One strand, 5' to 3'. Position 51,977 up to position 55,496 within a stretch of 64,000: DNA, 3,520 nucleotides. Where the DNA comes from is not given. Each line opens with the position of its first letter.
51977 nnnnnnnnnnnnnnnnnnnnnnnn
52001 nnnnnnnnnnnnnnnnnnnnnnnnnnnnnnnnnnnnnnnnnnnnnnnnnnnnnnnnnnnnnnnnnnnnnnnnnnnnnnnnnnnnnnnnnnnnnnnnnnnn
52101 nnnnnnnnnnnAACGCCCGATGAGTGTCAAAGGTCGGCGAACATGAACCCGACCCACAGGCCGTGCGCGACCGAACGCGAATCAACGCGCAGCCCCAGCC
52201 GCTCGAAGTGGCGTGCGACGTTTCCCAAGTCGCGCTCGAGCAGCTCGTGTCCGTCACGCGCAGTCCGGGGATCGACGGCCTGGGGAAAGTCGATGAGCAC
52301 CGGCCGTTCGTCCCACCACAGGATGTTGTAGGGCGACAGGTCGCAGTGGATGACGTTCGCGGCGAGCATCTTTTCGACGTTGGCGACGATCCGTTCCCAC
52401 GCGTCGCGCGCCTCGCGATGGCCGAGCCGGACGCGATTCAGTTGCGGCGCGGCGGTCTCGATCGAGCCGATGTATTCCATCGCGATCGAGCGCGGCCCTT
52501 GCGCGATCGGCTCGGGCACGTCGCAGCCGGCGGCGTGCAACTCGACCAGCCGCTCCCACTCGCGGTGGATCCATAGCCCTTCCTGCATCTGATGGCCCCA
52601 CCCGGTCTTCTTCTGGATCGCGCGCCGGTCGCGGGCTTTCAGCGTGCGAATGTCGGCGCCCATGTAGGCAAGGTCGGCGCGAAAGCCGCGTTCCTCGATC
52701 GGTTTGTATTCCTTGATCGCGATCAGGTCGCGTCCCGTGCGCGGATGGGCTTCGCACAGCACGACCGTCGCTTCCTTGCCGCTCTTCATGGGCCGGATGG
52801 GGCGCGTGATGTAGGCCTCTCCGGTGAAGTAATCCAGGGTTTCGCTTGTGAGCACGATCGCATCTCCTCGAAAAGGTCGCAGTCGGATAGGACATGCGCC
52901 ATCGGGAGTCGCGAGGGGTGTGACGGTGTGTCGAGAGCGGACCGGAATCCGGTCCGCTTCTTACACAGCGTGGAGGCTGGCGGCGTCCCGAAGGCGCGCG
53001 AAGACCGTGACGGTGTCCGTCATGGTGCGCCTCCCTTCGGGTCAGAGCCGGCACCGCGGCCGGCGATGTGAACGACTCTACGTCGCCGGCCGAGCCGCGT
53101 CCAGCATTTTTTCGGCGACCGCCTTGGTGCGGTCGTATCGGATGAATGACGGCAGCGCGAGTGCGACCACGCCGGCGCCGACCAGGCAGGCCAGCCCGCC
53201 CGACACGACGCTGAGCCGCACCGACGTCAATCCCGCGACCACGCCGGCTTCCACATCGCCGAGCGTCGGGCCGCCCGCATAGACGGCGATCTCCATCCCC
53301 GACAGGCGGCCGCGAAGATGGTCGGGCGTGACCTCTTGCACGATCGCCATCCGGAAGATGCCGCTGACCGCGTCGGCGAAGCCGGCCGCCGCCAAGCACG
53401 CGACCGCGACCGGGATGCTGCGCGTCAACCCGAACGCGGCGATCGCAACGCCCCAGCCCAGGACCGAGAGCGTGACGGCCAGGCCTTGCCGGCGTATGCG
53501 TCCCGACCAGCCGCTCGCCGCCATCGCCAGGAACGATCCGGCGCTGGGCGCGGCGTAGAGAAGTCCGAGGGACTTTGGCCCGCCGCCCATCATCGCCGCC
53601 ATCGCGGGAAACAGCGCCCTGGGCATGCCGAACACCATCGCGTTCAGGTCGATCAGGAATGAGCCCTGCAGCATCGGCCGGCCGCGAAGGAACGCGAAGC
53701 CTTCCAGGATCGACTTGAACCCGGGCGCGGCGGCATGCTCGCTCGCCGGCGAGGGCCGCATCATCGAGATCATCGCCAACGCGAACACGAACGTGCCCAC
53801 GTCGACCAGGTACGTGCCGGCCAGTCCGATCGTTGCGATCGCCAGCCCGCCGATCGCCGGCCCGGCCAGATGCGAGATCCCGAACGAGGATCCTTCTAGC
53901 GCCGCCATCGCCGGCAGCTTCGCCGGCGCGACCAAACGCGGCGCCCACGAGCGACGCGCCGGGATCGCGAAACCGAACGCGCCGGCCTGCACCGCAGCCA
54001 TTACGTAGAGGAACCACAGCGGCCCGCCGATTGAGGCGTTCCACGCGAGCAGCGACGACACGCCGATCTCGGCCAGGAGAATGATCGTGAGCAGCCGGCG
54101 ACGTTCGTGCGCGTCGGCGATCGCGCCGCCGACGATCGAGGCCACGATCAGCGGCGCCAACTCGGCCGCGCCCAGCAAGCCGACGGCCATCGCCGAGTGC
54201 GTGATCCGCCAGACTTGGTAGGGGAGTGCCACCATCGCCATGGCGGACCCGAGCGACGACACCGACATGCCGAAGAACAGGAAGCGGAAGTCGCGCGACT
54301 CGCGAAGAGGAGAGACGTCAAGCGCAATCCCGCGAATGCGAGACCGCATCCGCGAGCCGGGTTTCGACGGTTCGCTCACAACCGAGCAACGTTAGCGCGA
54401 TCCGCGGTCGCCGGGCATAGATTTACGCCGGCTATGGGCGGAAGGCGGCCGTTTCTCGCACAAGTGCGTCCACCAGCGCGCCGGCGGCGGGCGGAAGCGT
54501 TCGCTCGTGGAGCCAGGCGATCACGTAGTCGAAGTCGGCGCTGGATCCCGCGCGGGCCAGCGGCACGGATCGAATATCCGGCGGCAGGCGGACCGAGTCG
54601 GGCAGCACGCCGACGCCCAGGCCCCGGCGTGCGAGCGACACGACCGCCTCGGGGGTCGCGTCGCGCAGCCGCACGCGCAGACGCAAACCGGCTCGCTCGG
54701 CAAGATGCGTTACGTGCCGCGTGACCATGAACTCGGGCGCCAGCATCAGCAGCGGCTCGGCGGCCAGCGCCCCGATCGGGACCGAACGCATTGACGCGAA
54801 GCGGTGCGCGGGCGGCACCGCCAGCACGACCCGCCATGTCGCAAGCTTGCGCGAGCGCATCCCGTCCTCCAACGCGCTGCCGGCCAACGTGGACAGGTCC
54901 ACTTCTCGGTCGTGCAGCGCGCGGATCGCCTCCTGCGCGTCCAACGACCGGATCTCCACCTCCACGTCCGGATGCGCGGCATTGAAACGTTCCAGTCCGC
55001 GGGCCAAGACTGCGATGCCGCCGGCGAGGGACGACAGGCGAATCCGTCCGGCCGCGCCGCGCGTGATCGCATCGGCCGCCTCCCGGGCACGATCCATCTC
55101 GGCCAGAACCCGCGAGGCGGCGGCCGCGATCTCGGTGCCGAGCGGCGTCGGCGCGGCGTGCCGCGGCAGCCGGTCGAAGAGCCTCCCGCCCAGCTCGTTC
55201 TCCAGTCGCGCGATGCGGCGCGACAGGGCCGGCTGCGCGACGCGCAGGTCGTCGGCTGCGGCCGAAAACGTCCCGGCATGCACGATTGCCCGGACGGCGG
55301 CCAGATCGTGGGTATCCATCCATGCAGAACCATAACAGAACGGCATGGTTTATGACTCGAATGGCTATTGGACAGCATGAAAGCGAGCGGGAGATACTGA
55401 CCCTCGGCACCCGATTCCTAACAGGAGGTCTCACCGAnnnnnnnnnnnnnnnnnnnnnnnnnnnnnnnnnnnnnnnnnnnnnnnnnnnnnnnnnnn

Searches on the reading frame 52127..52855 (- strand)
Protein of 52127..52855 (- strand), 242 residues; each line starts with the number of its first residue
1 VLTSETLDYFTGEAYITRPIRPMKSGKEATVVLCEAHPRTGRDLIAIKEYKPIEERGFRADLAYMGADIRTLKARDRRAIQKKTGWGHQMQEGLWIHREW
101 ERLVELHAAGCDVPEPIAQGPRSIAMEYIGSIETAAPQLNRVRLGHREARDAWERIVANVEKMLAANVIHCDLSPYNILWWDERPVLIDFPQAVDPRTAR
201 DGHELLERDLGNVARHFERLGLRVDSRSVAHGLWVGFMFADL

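Call 27: search_protein_families(library=pfam, proteins=[window:52127-52855:-], max_evalue=0.001)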
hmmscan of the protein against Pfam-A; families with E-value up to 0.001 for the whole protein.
window:52127-52855:- (242 aa): 4 families
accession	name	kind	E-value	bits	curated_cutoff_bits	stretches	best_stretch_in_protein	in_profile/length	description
PF01163.29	RIO1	-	2.9e-33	115.5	22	1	75-224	34-182/187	RIO domain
PF06293.20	Kdo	-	1.3e-08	35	21.3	1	94-218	56-191/207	Lipopolysaccharide kinase (Kdo/WaaP) family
PF00069.31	Pkinase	-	0.00011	22.1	31.7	1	123-191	74-143/263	Protein kinase domain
PF01636.29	APH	-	0.00022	21.5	23.2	0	142-192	139-196/239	Phosphotransferase enzyme family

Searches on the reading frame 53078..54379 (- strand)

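Call 27: search_protein_families(library=pfam, proteins=[window:53078-54379:-], max_evalue=0.001)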
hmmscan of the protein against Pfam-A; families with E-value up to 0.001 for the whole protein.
window:53078-54379:- (433 aa): 2 families
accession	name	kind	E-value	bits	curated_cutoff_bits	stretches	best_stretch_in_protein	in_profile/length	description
PF05977.19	MFS_3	-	4.4e-27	95.2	27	1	22-410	4-396/524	Transmembrane secretion effector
PF07690.21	MFS_1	-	5.8e-27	94.9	33.4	2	34-370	1-342/347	Major Facilitator Superfamily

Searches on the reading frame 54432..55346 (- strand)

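Call 27: search_protein_families(library=pfam, proteins=[window:54432-55346:-], max_evalue=0.001)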
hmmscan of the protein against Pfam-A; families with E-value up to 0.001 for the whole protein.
window:54432-55346:- (304 aa): 2 families
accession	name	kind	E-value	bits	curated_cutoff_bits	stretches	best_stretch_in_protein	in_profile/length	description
PF03466.25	LysR_substrate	-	9e-35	120.4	28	1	96-298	2-207/209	LysR substrate binding domain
PF00126.33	HTH_1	-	2.1e-18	66.5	26.6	1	13-70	2-59/60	Bacterial regulatory helix-turn-helix protein, lysR family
